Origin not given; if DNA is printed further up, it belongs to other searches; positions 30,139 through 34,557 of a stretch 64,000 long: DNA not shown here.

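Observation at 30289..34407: Single polypeptide fusing a NERD domain, a degenerate kinase, a canonical Hanks kinase and a P-loop NTPase with a Cys/His cluster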

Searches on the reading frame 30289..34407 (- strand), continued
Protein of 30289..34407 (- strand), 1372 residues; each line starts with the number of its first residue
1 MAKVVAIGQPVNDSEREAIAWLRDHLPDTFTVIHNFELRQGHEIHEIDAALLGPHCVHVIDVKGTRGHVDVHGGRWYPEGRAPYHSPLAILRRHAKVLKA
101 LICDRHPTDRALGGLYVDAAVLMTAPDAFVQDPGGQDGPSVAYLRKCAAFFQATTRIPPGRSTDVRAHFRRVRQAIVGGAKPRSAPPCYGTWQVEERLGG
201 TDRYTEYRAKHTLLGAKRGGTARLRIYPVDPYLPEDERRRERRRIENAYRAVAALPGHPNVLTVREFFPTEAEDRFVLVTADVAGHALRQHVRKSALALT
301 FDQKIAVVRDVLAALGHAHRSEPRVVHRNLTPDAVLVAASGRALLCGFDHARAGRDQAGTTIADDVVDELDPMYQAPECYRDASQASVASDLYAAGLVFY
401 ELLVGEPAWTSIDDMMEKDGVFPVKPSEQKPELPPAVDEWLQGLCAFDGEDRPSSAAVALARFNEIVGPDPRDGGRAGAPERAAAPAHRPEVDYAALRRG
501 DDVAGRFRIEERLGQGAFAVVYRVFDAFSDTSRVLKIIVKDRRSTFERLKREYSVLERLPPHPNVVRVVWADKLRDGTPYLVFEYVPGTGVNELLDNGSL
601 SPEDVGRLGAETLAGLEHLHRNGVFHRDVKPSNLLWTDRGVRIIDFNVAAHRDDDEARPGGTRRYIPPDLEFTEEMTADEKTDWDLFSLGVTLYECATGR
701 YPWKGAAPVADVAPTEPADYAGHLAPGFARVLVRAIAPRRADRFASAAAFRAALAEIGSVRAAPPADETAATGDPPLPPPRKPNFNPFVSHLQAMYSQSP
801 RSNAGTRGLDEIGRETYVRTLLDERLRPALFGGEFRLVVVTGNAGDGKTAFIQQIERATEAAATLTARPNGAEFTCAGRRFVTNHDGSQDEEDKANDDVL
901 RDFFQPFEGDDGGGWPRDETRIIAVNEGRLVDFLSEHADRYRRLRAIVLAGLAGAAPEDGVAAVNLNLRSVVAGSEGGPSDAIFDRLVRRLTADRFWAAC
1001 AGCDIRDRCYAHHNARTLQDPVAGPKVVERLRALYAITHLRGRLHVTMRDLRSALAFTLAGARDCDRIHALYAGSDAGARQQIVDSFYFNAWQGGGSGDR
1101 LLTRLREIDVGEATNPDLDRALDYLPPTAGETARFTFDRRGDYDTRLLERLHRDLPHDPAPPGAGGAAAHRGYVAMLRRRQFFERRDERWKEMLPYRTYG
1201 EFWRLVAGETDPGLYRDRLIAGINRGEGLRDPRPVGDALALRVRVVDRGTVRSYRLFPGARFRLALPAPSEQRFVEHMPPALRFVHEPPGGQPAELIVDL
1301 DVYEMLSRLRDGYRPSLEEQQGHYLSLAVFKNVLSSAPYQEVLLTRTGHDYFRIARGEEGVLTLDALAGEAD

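Call 22: find_homologous_proteins(query=window:30289-34407:-, max_evalue=1e-10)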
Query window:30289-34407:- (1372 aa): 763 proteins with E <= 1e-10 among 8000 candidates; the best 120 are listed.
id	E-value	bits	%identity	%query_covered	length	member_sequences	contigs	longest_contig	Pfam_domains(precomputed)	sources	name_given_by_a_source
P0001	0.0e+0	3155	100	100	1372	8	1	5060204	PF07714.24,PF00069.32,PF08378.18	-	-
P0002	0.0e+0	2868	91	100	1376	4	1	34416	PF07714.24,PF00069.32,PF08378.18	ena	-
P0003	0.0e+0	2729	88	100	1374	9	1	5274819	PF07714.24,PF00069.32,PF08378.18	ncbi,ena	-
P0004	0.0e+0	2722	87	100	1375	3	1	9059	PF07714.24,PF00069.32,PF08378.18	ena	-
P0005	0.0e+0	2632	83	100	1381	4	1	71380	PF07714.24,PF00069.32,PF08378.18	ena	-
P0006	0.0e+0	2631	83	100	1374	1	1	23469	PF07714.24,PF00069.32,PF08378.18,PF01636.30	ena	-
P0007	0.0e+0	2621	83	100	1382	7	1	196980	PF07714.24,PF00069.32,PF08378.18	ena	-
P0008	0.0e+0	2608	81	100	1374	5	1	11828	PF07714.24,PF00069.32,PF08378.18,PF01636.30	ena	-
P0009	0.0e+0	2593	81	100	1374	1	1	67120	PF07714.24,PF00069.32,PF08378.18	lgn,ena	-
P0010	0.0e+0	2564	81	100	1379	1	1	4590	PF07714.24,PF00069.32,PF08378.18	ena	-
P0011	0.0e+0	2561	82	100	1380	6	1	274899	PF07714.24,PF00069.32,PF08378.18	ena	-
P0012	0.0e+0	2528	80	100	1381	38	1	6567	PF07714.24,PF00069.32,PF08378.18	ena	-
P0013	0.0e+0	2524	81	100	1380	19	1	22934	PF07714.24,PF00069.32,PF08378.18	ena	-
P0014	0.0e+0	2514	80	100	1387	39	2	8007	PF07714.24,PF00069.32,PF08378.18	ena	-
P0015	0.0e+0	2436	77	100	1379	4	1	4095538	PF07714.24,PF00069.32,PF08378.18,PF01636.30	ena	-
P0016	0.0e+0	2426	77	100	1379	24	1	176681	PF07714.24,PF00069.32,PF08378.18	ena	-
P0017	0.0e+0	2424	77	100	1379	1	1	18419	PF07714.24,PF00069.32,PF08378.18,PF01636.30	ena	-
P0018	0.0e+0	2421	77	100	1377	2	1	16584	PF07714.24,PF00069.32,PF14531.13,PF08378.18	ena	-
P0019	0.0e+0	2417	77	100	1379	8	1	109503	PF07714.24,PF00069.32,PF08378.18,PF01636.30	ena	-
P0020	0.0e+0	2416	76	100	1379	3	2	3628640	PF07714.24,PF00069.32,PF08378.18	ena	-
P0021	0.0e+0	2404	76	100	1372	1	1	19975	PF07714.24,PF00069.32,PF08378.18,PF01636.30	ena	-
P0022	0.0e+0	2402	76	100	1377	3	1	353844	PF07714.24,PF00069.32,PF08378.18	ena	-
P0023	0.0e+0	2402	77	100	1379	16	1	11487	PF07714.24,PF00069.32,PF08378.18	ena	-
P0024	0.0e+0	2396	76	100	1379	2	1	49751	PF07714.24,PF00069.32,PF08378.18,PF01636.30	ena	-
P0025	0.0e+0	2395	76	100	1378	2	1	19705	PF07714.24,PF00069.32,PF08378.18,PF01636.30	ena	-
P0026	0.0e+0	2387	76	100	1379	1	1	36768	PF07714.24,PF00069.32,PF08378.18,PF01636.30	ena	-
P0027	0.0e+0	2386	76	100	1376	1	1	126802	PF07714.24,PF00069.32,PF08378.18,PF01636.30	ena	-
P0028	0.0e+0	2384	75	100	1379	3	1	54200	PF07714.24,PF00069.32,PF08378.18,PF01636.30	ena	-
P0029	0.0e+0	2379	75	100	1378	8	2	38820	PF07714.24,PF00069.32,PF08378.18,PF01636.30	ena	-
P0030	0.0e+0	2377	75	100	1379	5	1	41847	PF07714.24,PF00069.32,PF08378.18,PF01636.30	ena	-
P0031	0.0e+0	2374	75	100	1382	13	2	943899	PF07714.24,PF00069.32,PF08378.18,PF01636.30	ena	-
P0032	0.0e+0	2369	74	100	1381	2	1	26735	PF07714.24,PF00069.32,PF08378.18,PF01636.30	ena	-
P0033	0.0e+0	2368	74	100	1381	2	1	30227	PF07714.24,PF00069.32,PF08378.18,PF01636.30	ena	-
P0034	0.0e+0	2358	75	100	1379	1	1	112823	PF07714.24,PF00069.32,PF08378.18,PF01636.30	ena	-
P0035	0.0e+0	2352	75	100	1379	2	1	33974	PF07714.24,PF00069.32,PF08378.18,PF01636.30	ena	-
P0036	0.0e+0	2350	74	100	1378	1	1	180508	PF07714.24,PF00069.32,PF08378.18,PF01636.30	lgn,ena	-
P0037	0.0e+0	2349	74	100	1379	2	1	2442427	PF07714.24,PF00069.32,PF08378.18,PF01636.30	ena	-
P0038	0.0e+0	2348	73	100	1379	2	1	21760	PF07714.24,PF00069.32,PF08378.18,PF01636.30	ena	-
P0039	0.0e+0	2348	74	100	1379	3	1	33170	PF07714.24,PF00069.32,PF08378.18,PF01636.30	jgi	jgi:serine/threonine protein kinase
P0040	0.0e+0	2348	74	100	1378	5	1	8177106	PF07714.24,PF00069.32,PF08378.18,PF01636.30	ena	-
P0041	0.0e+0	2341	74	100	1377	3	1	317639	PF07714.24,PF00069.32,PF08378.18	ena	-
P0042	0.0e+0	2340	74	100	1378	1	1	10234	PF07714.24,PF00069.32,PF08378.18,PF01636.30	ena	-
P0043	0.0e+0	2340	74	100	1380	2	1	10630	PF07714.24,PF00069.32,PF08378.18,PF01636.30,PF13191.13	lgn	-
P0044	0.0e+0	2340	74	100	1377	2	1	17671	PF07714.24,PF00069.32,PF08378.18,PF01636.30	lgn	-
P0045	0.0e+0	2337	74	100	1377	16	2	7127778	PF07714.24,PF00069.32,PF08378.18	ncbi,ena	-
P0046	0.0e+0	2336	73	100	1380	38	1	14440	PF07714.24,PF00069.32,PF08378.18,PF01636.30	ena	-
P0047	0.0e+0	2335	75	100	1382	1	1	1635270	PF07714.24,PF00069.32,PF08378.18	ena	-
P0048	0.0e+0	2334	74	100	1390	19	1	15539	PF07714.24,PF00069.32,PF08378.18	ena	-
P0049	0.0e+0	2333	73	100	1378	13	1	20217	PF07714.24,PF00069.32,PF08378.18,PF01636.30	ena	-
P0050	0.0e+0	2329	74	100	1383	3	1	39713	PF07714.24,PF00069.32,PF08378.18,PF01636.30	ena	-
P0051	0.0e+0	2329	74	100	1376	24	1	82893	PF07714.24,PF00069.32,PF08378.18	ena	-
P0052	0.0e+0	2324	73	100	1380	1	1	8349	PF07714.24,PF00069.32,PF08378.18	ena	-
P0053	0.0e+0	2323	73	100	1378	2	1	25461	PF07714.24,PF00069.32,PF08378.18,PF01636.30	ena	-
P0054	0.0e+0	2316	74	100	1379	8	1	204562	PF07714.24,PF00069.32,PF08378.18,PF01636.30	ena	-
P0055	0.0e+0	2313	73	100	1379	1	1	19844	PF07714.24,PF00069.32,PF08378.18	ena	-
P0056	0.0e+0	2307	73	100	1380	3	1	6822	PF07714.24,PF00069.32,PF03109.23,PF08378.18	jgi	-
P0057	0.0e+0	2303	72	100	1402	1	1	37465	PF07714.24,PF00069.32,PF08378.18,PF01636.30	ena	-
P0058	0.0e+0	2297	73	100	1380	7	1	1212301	PF07714.24,PF00069.32,PF08378.18,PF01636.30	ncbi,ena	-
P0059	0.0e+0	2295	73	99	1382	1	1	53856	PF07714.24,PF00069.32,PF08378.18,PF01636.30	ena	-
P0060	0.0e+0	2279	72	100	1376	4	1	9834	PF07714.24,PF00069.32,PF08378.18,PF01636.30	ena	-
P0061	0.0e+0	2268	72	100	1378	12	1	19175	PF07714.24,PF00069.32,PF08378.18,PF01636.30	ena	-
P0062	0.0e+0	2263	71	100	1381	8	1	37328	PF07714.24,PF00069.32,PF08378.18,PF01636.30,PF13191.13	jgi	-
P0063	0.0e+0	2255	71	100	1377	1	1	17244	PF07714.24,PF00069.32,PF08378.18,PF01636.30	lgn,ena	-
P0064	0.0e+0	2224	70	100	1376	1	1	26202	PF07714.24,PF00069.32,PF08378.18,PF01636.30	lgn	-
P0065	0.0e+0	2214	70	100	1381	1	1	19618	PF07714.24,PF00069.32,PF08378.18,PF01636.30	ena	-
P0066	0.0e+0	2211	69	100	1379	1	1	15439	PF07714.24,PF00069.32,PF08378.18,PF01636.30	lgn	-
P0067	0.0e+0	2210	69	100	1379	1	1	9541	PF07714.24,PF00069.32,PF08378.18,PF01636.30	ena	-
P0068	0.0e+0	2208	70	100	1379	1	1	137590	PF07714.24,PF00069.32,PF08378.18,PF01636.30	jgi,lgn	jgi:serine/threonine protein kinase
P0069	0.0e+0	2208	70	100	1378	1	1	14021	PF07714.24,PF00069.32,PF08378.18,PF01636.30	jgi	jgi:serine/threonine protein kinase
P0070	0.0e+0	2204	69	100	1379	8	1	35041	PF07714.24,PF00069.32,PF08378.18,PF01636.30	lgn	-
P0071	0.0e+0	2204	70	100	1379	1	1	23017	PF07714.24,PF00069.32,PF08378.18,PF01636.30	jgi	jgi:serine/threonine protein kinase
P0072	0.0e+0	2203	70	100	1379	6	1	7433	PF07714.24,PF00069.32,PF08378.18,PF01636.30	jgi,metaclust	metaclust:\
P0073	0.0e+0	2203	75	93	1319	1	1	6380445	PF07714.24,PF00069.32,PF08378.18,PF01636.30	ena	-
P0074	0.0e+0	2202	70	100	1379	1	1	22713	PF07714.24,PF00069.32,PF08378.18,PF01636.30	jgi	jgi:serine/threonine protein kinase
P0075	0.0e+0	2189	69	100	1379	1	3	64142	PF07714.24,PF00069.32,PF08378.18,PF01636.30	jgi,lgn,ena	jgi:serine/threonine protein kinase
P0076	0.0e+0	2188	70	99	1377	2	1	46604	PF07714.24,PF00069.32,PF08378.18,PF01636.30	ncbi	-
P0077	0.0e+0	2188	69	100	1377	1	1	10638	PF07714.24,PF00069.32,PF08378.18,PF01636.30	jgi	jgi:serine/threonine protein kinase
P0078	0.0e+0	2186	69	99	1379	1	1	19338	PF07714.24,PF00069.32,PF08378.18,PF01636.30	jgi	jgi:serine/threonine protein kinase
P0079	0.0e+0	2186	69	100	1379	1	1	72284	PF07714.24,PF00069.32,PF08378.18,PF01636.30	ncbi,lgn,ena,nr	ncbi:MAG TPA: protein kinase [Thermoanaerobaculia bacterium]|nr:protein kinase [Thermoanaerobaculia 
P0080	0.0e+0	2185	69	100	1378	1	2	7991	PF07714.24,PF00069.32,PF08378.18,PF01636.30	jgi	jgi:serine/threonine protein kinase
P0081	0.0e+0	2172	69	100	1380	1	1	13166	PF07714.24,PF00069.32,PF08378.18,PF01636.30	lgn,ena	-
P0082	0.0e+0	2170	69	100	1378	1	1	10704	PF07714.24,PF00069.32,PF08378.18,PF01636.30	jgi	-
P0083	0.0e+0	2168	69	100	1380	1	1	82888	PF07714.24,PF00069.32,PF08378.18,PF01636.30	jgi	jgi:serine/threonine protein kinase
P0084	0.0e+0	2159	69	100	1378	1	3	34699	PF07714.24,PF00069.32,PF08378.18,PF01636.30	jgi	jgi:serine/threonine protein kinase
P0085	0.0e+0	2156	68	100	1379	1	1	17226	PF07714.24,PF00069.32,PF08378.18,PF01636.30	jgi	jgi:serine/threonine protein kinase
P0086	0.0e+0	2154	69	100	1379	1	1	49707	PF07714.24,PF00069.32,PF08378.18,PF01636.30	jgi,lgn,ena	-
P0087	0.0e+0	2146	67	100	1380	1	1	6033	PF07714.24,PF00069.32,PF08378.18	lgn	-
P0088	0.0e+0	2135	67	100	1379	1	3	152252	PF07714.24,PF00069.32,PF08378.18,PF01636.30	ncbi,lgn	-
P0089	0.0e+0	2125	66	100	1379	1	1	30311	PF07714.24,PF00069.32,PF08378.18,PF01636.30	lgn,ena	-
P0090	0.0e+0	2113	70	95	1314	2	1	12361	PF07714.24,PF00069.32,PF08378.18,PF01636.30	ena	-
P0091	0.0e+0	2111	73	92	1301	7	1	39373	PF07714.24,PF00069.32,PF08378.18,PF01636.30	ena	-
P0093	0.0e+0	2086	66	100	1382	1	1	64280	PF07714.24,PF00069.32,PF08378.18,PF01636.30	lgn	-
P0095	0.0e+0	1919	61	100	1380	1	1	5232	PF07714.24,PF00069.32,PF08378.18,PF01636.30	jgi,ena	-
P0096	0.0e+0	1918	62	100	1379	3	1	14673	PF07714.24,PF00069.32,PF08378.18,PF01636.30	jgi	jgi:serine/threonine protein kinase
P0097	0.0e+0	1892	61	100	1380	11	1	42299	PF07714.24,PF00069.32,PF08378.18,PF01636.30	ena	-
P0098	0.0e+0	1885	60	100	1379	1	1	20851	PF07714.24,PF00069.32,PF08378.18,PF01636.30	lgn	-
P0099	0.0e+0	1884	61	100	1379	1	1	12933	PF07714.24,PF00069.32,PF08378.18,PF01636.30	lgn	-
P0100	0.0e+0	1884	60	100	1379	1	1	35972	PF07714.24,PF00069.32,PF08378.18,PF01636.30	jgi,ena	-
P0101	0.0e+0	1883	61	100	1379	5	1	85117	PF07714.24,PF00069.32,PF08378.18,PF01636.30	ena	-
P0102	0.0e+0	1882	61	100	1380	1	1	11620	PF07714.24,PF00069.32,PF08378.18,PF01636.30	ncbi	-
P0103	0.0e+0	1871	59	100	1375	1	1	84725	PF07714.24,PF00069.32,PF08378.18,PF01636.30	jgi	jgi:serine/threonine protein kinase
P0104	0.0e+0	1856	59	100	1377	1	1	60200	PF07714.24,PF00069.32,PF08378.18,PF01636.30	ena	-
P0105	0.0e+0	1851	59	100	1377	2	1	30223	PF07714.24,PF00069.32,PF08378.18,PF01636.30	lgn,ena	-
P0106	0.0e+0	1840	58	99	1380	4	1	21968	PF07714.24,PF00069.32,PF08378.18,PF01636.30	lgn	-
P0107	0.0e+0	1793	69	83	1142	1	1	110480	PF07714.24,PF00069.32,PF08378.18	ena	-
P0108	0.0e+0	1671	55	100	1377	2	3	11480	PF07714.24,PF00069.32,PF08378.18,PF01636.30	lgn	-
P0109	0.0e+0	1648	55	100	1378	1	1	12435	PF07714.24,PF00069.32,PF14531.13,PF08378.18,PF01636.30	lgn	-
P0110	0.0e+0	1647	54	100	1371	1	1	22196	PF07714.24,PF00069.32,PF08378.18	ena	-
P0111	0.0e+0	1641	54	100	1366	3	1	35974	PF07714.24,PF00069.32,PF14531.13,PF08378.18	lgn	-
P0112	0.0e+0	1633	54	100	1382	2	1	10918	PF07714.24,PF00069.32,PF08378.18,PF01636.30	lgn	-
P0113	0.0e+0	1631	53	100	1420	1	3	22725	PF07714.24,PF00069.32,PF08378.18,PF01636.30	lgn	-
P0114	0.0e+0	1630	54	100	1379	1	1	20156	PF07714.24,PF00069.32,PF14531.13,PF08378.18,PF01636.30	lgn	-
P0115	0.0e+0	1623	54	100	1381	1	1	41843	PF07714.24,PF00069.32,PF08378.18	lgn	-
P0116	0.0e+0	1622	54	100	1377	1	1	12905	PF07714.24,PF00069.32,PF14531.13,PF08378.18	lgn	-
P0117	0.0e+0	1622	54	99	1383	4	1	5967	PF07714.24,PF00069.32,PF14531.13,PF08378.18,PF01636.30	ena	-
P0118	0.0e+0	1619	54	99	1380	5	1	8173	PF07714.24,PF00069.32,PF14531.13,PF08378.18,PF01636.30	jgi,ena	-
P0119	0.0e+0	1616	53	100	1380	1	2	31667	PF07714.24,PF00069.32,PF14531.13,PF08378.18,PF01636.30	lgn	-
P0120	0.0e+0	1615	53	100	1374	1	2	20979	PF07714.24,PF00069.32,PF08378.18,PF01636.30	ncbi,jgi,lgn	jgi:serine/threonine protein kinase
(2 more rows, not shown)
